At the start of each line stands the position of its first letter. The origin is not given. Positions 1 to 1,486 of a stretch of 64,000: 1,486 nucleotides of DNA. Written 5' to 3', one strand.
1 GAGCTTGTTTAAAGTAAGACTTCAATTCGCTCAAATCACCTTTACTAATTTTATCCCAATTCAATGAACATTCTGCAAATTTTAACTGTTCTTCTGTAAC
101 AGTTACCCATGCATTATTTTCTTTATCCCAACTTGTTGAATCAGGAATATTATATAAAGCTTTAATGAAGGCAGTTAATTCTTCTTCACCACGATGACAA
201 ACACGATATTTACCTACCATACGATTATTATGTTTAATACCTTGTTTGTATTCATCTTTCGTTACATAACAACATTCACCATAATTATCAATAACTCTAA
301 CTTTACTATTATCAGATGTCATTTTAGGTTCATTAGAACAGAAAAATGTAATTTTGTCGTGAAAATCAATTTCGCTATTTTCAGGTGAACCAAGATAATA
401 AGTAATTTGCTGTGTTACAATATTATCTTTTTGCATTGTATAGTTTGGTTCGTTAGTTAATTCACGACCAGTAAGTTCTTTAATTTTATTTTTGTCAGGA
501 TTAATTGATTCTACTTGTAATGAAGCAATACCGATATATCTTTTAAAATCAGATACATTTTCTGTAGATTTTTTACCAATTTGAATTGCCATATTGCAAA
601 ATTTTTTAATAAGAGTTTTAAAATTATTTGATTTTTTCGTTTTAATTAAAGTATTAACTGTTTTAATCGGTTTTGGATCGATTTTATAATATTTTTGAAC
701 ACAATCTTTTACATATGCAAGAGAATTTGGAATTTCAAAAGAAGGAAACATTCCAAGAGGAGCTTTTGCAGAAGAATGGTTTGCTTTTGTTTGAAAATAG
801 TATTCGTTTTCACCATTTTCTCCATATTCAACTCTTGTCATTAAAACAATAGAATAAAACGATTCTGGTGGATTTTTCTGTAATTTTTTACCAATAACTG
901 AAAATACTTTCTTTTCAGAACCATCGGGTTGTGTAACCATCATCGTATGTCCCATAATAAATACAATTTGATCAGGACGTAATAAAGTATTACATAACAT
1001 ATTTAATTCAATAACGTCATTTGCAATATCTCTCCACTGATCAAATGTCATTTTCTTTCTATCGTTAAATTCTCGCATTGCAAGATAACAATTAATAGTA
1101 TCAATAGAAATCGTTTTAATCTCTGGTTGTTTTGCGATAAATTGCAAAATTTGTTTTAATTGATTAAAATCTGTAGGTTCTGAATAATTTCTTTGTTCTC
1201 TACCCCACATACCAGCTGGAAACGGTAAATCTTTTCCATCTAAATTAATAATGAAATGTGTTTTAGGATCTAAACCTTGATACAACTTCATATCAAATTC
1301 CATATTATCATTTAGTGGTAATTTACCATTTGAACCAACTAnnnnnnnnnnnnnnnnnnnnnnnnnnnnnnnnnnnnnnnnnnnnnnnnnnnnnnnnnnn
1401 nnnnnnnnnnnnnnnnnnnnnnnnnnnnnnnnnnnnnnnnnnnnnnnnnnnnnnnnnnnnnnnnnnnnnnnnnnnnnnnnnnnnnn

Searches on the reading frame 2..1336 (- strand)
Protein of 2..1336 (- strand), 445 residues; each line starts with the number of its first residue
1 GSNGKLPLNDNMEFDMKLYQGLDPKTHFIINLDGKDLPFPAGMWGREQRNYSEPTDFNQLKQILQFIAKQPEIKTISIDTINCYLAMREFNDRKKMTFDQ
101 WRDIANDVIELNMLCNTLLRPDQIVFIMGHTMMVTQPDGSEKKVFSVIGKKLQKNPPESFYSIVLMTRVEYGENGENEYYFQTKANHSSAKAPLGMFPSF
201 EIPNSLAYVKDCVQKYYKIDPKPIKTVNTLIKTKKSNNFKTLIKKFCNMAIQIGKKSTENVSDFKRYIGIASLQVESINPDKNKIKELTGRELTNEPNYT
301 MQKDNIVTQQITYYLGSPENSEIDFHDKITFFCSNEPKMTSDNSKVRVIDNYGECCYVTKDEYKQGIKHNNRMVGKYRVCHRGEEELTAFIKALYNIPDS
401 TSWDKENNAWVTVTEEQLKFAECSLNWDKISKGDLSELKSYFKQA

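Call 64: search_protein_families(library=pfam, alignment_id=A1, max_evalue=0.001)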
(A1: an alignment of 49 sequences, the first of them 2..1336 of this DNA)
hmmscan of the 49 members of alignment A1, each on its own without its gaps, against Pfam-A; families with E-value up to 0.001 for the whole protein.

A. member 1, window:2-1336:- (445 aa): 0 families

B. families by the number of members that match (of 49 scanned): 18 families
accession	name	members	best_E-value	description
PF23898.1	Crass_capsid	1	8.2e-189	Crassvirus major capsid protein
PF25731.1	crAss_MUZ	1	7.5e-134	Crassvirus muzzle protein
PF24228.1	CrAss_Ring_1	1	1.6e-59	Phage tail ring protein 1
PF25710.1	CrAss_Ring_3_4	1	1e-51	Phage tail ring protein 3/4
PF25650.1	crAss_AuxCP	1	3e-51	Bacteriophage crAss001 auxiliary capsid protein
PF25702.1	CrAss_Ring_2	1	4.8e-34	Phage tail ring protein 2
PF25725.1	crAss_CARG1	1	9.8e-30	Crassvirus cargo protein 1 domain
PF25712.1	crAss_CARGO2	1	9.1e-22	Crassvirus Cargo protein 2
PF01391.23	Collagen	1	8.7e-19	Collagen triple helix repeat (20 copies)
PF11443.14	DUF2828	1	1.4e-10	Domain of unknown function (DUF2828)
PF13385.13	Laminin_G_3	1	5.2e-08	Concanavalin A-like lectin/glucanases superfamily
PF25729.1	crAss_MUZ_C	1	8.3e-07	Crassvirus muzzle protein C-terminal domain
PF25711.1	crAss_THB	1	1.8e-06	Crassvirus tail hub protein B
PF13392.12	HNH_3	1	1.1e-05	HNH endonuclease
PF01844.29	HNH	1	0.00013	HNH endonuclease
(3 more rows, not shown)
